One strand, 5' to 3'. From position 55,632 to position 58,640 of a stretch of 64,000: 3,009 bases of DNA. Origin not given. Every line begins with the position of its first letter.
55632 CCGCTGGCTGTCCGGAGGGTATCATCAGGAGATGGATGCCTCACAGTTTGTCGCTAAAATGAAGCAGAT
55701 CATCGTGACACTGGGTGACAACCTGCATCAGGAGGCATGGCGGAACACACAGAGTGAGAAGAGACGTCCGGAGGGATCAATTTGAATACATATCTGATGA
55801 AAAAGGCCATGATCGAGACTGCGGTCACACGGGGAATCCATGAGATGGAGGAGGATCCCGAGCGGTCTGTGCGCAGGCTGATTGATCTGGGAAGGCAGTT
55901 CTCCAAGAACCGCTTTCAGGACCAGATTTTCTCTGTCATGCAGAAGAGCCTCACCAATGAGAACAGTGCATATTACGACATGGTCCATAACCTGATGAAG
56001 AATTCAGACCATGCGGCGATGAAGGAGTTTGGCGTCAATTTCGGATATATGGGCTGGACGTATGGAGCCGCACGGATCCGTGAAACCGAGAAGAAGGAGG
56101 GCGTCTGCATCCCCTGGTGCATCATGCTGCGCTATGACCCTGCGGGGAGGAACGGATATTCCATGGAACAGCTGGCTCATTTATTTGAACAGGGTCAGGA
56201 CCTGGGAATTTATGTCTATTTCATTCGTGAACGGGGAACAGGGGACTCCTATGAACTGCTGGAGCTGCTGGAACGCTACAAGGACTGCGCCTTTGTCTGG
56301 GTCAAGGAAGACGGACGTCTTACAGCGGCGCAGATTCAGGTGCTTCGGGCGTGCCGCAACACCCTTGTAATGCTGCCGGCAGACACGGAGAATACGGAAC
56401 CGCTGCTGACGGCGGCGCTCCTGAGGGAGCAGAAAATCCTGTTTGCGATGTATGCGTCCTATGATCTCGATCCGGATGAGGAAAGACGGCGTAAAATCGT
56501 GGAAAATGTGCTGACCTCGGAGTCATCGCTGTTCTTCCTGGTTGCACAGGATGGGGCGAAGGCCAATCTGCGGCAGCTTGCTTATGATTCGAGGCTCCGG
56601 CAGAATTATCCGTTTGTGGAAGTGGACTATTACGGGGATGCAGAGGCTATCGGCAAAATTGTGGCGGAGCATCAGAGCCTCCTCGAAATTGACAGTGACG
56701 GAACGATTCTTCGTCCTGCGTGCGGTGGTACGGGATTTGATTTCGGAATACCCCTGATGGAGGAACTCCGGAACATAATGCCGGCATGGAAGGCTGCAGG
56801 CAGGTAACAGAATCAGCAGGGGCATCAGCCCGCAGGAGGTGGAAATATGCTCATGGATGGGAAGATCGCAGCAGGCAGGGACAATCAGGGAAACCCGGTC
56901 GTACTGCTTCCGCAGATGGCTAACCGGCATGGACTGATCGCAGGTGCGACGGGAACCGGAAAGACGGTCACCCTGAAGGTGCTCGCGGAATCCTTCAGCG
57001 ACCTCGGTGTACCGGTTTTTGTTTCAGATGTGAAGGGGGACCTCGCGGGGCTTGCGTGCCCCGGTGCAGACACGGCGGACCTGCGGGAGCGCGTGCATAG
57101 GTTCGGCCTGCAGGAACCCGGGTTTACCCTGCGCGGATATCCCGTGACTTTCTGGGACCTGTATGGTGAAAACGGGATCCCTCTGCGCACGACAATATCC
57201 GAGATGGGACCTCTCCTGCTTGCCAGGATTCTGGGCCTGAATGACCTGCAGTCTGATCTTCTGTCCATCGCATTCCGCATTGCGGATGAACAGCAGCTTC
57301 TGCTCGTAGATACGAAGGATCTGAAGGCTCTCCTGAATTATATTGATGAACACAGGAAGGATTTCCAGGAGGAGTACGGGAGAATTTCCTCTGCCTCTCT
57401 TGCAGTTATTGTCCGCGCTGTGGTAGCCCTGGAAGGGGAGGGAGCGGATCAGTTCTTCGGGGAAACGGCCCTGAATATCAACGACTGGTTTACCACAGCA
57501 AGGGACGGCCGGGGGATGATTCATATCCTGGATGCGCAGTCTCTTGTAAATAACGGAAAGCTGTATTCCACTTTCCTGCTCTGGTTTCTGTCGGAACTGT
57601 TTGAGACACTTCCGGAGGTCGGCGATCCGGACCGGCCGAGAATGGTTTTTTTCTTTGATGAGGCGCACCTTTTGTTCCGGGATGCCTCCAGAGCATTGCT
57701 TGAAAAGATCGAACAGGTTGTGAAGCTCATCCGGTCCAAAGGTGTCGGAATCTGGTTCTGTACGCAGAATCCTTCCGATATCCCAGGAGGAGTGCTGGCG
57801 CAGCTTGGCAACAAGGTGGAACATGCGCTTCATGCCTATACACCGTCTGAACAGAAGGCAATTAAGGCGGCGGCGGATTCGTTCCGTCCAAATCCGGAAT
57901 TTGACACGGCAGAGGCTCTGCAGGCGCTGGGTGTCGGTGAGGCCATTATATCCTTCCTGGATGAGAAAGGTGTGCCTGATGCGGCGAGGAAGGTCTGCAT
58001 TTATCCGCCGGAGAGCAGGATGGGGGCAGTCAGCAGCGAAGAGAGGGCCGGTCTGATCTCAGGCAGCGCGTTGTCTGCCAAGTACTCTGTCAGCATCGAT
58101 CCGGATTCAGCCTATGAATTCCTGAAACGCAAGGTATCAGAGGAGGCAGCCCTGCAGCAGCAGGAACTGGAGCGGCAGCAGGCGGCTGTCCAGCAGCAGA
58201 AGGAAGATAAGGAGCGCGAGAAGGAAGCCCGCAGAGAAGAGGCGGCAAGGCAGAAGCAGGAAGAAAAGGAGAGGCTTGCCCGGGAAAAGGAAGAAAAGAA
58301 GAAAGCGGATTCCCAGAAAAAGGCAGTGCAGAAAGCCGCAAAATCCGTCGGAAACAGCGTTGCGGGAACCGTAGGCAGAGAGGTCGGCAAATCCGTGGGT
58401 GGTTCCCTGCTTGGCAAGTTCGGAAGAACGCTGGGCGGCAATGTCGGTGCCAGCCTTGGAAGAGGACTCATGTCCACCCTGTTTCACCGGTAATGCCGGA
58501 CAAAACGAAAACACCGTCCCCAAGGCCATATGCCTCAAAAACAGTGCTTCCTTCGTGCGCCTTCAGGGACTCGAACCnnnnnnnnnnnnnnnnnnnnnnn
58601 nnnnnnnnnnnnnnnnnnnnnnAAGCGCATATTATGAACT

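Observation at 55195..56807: TetR coupled to a radical-SAM pseudoenzyme next to the SUF operon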

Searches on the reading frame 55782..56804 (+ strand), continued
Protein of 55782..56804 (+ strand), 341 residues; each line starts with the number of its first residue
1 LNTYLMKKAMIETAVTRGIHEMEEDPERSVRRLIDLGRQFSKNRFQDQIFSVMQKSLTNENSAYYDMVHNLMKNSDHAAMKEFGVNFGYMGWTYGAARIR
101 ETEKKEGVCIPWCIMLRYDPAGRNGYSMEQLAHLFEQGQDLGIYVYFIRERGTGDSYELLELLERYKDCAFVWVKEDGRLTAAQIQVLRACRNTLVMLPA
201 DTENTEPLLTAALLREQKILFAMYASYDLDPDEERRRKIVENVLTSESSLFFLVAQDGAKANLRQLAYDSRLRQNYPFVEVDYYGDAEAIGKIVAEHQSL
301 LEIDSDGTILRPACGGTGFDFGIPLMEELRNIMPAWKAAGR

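Call 38: find_encoding_contigs(protein=P0080, flank=5000, max_places=2)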
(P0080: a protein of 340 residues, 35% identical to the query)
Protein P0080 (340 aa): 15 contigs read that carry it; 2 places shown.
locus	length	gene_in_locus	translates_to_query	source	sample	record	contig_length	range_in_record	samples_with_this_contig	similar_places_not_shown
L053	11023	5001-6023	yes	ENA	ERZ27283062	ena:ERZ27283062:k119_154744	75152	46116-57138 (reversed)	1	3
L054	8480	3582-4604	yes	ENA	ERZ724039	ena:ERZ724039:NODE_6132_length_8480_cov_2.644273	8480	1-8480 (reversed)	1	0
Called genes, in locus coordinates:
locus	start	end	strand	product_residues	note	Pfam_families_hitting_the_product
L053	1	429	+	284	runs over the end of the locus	PF01522:Polysacc_deac_1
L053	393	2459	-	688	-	PF02705:K_trans, PF22776:K_trans_C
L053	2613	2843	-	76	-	PF01084:Ribosomal_S18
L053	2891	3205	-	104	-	PF01250:Ribosomal_S6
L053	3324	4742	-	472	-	PF04055:Radical_SAM, PF13186:SPASM (weak)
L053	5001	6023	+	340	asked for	-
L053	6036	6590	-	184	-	PF00440:TetR_N, PF14278:TetR_C_8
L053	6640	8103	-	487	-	PF00672:HAMP, PF00512:HisKA, PF02518:HATPase_c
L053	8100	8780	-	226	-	PF00072:Response_reg, PF00486:Trans_reg_C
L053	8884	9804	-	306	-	PF00892:EamA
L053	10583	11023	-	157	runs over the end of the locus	PF01668:SmpB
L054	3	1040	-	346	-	?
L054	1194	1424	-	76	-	PF01084:Ribosomal_S18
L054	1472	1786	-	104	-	PF01250:Ribosomal_S6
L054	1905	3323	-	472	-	PF04055:Radical_SAM, PF13186:SPASM (weak)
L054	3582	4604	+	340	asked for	-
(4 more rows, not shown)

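Call 39: find_encoding_contigs(protein=P0112, flank=5000, max_places=2)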
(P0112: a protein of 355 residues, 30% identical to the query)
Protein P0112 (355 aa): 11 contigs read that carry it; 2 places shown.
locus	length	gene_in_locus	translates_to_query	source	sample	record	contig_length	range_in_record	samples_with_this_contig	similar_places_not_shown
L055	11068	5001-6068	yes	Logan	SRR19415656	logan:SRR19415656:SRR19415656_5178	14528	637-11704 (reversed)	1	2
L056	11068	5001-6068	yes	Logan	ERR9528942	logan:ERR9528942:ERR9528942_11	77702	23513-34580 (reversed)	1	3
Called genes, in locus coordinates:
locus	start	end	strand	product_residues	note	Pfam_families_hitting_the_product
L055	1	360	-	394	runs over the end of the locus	PF00465:Fe-ADH, PF13685:Fe-ADH_2, PF25137:ADH_Fe_C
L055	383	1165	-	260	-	PF01817:CM_2, PF13238:AAA_18, PF01202:SKI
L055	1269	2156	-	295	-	PF00126:HTH_1, PF03466:LysR_substrate, PF12849:PBP_like_2 (faint)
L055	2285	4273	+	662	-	PF00724:Oxidored_FMN, PF01262:AlaDh_PNT_C (faint), PF01946:Thi4 (faint), PF00890:FAD_binding_2 (faint), PF01134:GIDA (weak), PF07992:Pyr_redox_2, PF12831:FAD_oxidored, PF00070:Pyr_redox, +5 more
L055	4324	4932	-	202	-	PF09419:PGP_phosphatase (faint), PF00702:Hydrolase, PF13419:HAD_2, PF13242:Hydrolase_like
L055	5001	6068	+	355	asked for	-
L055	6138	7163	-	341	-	PF03480:DctP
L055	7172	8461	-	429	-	PF06808:DctM, PF03606:DcuC (weak)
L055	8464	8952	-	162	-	PF04290:DctQ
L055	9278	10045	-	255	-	PF01487:DHquinase_I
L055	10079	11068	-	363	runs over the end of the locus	PF07690:MFS_1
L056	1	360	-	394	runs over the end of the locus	PF00465:Fe-ADH, PF13685:Fe-ADH_2, PF25137:ADH_Fe_C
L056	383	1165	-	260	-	PF01817:CM_2, PF13238:AAA_18, PF01202:SKI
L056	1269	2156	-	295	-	PF00126:HTH_1, PF03466:LysR_substrate, PF12849:PBP_like_2 (faint)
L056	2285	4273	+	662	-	PF00724:Oxidored_FMN, PF01262:AlaDh_PNT_C (faint), PF01946:Thi4 (faint), PF00890:FAD_binding_2 (faint), PF01134:GIDA (weak), PF07992:Pyr_redox_2, PF12831:FAD_oxidored, PF00070:Pyr_redox, +5 more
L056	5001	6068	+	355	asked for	-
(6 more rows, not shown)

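Call 40: find_encoding_contigs(protein=P0165, flank=5000, max_places=2)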
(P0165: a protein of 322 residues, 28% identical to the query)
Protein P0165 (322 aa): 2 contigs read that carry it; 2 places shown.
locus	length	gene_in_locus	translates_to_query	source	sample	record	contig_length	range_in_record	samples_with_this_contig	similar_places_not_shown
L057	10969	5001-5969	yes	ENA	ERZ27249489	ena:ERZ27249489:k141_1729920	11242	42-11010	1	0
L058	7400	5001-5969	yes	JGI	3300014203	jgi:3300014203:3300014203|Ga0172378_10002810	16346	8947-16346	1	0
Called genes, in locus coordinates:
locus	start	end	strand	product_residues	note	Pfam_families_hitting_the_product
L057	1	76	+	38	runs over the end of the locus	?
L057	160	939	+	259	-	PF04542:Sigma70_r2, PF04545:Sigma70_r4 (faint), PF08281:Sigma70_r4_2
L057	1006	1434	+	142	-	PF02566:OsmC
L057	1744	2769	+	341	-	PF01661:Macro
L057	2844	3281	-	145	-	-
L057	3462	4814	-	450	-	PF04055:Radical_SAM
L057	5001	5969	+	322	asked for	-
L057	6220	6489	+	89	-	-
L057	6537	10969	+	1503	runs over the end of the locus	PF07523:Big_3 (faint), PF14478:DUF4430, PF00395:SLH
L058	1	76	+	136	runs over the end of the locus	PF02391:MoaE (weak)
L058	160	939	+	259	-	PF04542:Sigma70_r2, PF04545:Sigma70_r4 (faint), PF08281:Sigma70_r4_2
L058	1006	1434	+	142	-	PF02566:OsmC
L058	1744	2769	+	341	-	PF01661:Macro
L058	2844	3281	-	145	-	-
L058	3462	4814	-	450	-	PF04055:Radical_SAM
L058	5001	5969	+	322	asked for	-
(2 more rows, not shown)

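Call 41: find_encoding_contigs(protein=P0218, flank=5000, max_places=2)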
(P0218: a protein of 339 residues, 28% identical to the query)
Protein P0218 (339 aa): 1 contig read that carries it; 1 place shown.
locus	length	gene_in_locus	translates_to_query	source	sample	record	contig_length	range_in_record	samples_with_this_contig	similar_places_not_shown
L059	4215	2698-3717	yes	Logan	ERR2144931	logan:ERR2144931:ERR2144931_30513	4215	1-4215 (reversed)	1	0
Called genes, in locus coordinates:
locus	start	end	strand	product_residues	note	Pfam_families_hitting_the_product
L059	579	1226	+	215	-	PF05257:CHAP (faint)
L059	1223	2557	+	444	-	PF02646:RmuC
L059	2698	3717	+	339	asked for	-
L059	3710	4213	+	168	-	?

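Call 54: list_cluster_members(proteins=[P0001, P0042, P0080])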
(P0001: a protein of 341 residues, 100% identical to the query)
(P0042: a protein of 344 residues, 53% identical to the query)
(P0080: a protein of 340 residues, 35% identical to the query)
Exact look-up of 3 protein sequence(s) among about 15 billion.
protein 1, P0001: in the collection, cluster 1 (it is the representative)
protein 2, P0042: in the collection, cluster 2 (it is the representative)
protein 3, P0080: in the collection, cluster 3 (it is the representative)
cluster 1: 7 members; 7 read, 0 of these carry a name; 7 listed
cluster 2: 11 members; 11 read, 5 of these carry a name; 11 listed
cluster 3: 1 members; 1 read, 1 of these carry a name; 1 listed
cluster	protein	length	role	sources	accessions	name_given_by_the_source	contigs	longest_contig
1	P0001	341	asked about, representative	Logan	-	-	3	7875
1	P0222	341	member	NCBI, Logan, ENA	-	-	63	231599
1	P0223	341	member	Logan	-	-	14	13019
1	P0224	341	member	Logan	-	-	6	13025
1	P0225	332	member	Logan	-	-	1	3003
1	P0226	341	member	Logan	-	-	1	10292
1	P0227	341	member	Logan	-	-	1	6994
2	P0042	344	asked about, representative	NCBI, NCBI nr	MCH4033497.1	MAG: hypothetical protein LKE85_05750 [Lachnospiraceae bacterium] | hypothetical protein [Lachnospiraceae bacterium]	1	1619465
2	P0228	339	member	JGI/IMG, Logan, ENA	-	hypothetical protein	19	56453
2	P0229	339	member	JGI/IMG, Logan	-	hypothetical protein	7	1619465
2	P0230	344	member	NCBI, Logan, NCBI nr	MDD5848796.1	MAG: hypothetical protein PUE64_05570 [Firmicutes bacterium] | hypothetical protein [Bacillota bacterium]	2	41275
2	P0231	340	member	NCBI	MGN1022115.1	MAG: hypothetical protein ACI4OJ_01305 [Lachnospiraceae bacterium]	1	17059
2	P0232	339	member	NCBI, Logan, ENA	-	-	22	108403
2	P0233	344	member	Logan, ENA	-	-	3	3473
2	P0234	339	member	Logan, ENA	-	-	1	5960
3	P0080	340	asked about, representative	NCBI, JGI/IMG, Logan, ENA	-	hypothetical protein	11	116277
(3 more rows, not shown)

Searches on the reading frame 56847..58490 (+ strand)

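Call 3: search_protein_families(library=pfam, proteins=[window:56847-58490:+], max_evalue=1)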
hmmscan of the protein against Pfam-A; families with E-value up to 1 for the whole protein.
window:56847-58490:+ (548 aa): 19 families
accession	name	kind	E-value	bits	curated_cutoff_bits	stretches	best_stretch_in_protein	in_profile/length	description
PF05872.18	HerA_C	-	5.1e-204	679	22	1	11-523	6-498/502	Helicase HerA-like C-terminal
PF01935.23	DUF87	-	7.5e-11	43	23.2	1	16-233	12-204/220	Helicase HerA, central domain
PF01580.24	FtsK_SpoIIIE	-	1.9e-06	27.9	24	1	5-46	18-59/221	FtsK/SpoIIIE family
PF13401.12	AAA_22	-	3.4e-05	24.6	27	1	26-170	5-113/130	AAA domain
PF00004.35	AAA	-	0.00074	20.4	21.2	1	30-61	2-30/131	ATPase family associated with various cellular activities (AAA)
PF04851.21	ResIII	-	0.0048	17.3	22.5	1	26-51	23-48/164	Type III restriction enzyme, res subunit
PF10412.15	TrwB_AAD_bind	-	0.0055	16.1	20.5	1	21-66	10-55/387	Type IV secretion-system coupling protein DNA-binding domain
PF13191.12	AAA_16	-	0.0077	17.2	32.6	1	27-54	25-52/167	AAA ATPase domain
PF13604.12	AAA_30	-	0.011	15.9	27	1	27-71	19-54/191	AAA domain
PF00702.32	Hydrolase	-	0.046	14.6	26.4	1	262-327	77-148/191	haloacid dehalogenase-like hydrolase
PF12774.13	AAA_6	-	0.059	12.8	25.2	1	26-52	32-58/327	Hydrolytic ATP binding site of dynein motor region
PF00437.27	T2SSE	-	0.067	12.3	24.9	1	30-48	146-164/370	Type II/IV secretion system protein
PF20720.3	nSTAND3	-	0.089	12.9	27.2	1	26-60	17-52/155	Novel STAND NTPase 3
PF13481.12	AAA_25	-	0.094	12.8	27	1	28-89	35-97/195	AAA domain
PF13245.12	AAA_19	-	0.12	13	25.1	1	24-54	9-39/134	AAA domain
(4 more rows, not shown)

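Call 4: search_protein_families(library=ncbifam, proteins=[window:56847-58490:+], max_evalue=1)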
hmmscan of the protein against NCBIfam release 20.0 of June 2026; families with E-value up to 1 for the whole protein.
window:56847-58490:+ (548 aa): 25 families
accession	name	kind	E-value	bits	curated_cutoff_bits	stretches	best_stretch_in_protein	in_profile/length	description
NF053655.1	CedD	equivalog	1e-11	44.3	600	2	190-369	351-513/527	DNA-translocating ATPase CedD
NF045975.1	VirB4_plasma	equivalog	3.4e-10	38.3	590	1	225-311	716-806/894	Mbov_0397 family ICE element conjugal transfer ATPase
NF040937.1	HerA_Thermprot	equivalog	9.5e-09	34.2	800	2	267-368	352-448/487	DNA double-strand break repair helicase HerA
NF041017.1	DNA_import_CedB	equivalog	1.2e-06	27.4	700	2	7-66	254-316/590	DNA import protein CedB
NF042943.1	HerA_antiphage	equivalog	4.3e-06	25.6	800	1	205-345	377-517/566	anti-phage-associated helicase HerA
TIGR00929.1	VirB4_CagE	subfamily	0.00023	19.5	643.1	2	229-312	605-680/792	VirB4 family type IV secretion/conjugal transfer ATPase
TIGR03744.1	traC_PFL_4706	equivalog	0.00039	18.4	520.6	1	265-325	733-790/892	conjugative transfer ATPase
NF033849.1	ser_rich_anae_1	subfamily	0.0013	16.1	650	1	260-329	1013-1091/1163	serine-rich protein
NF010447.0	PRK13873.1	equivalog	0.0023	15.9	1020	1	248-316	623-687/815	conjugal transfer protein TrbE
TIGR03743.1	SXT_TraD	subfamily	0.01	14.3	366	1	12-66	161-215/636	conjugative transfer system coupling protein TraD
NF042944.1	HerA_antiphage_2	equivalog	0.03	13.1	850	1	282-346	449-512/576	anti-phage-associated helicase HerA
NF007065.0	PRK09510.1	equivalog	0.047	12.7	213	1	431-500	93-162/387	cell envelope integrity protein TolA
NF001623.0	PRK00411.1-1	equivalog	0.067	11.9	311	1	28-53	60-85/411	ORC1-type DNA replication protein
NF004651.0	PRK05996.1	equivalog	0.091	12.2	342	1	429-511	209-291/424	MotB family protein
TIGR02759.1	TraD_Ftype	equivalog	0.1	11.4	521.35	1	23-65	173-215/566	type IV conjugative transfer system coupling protein TraD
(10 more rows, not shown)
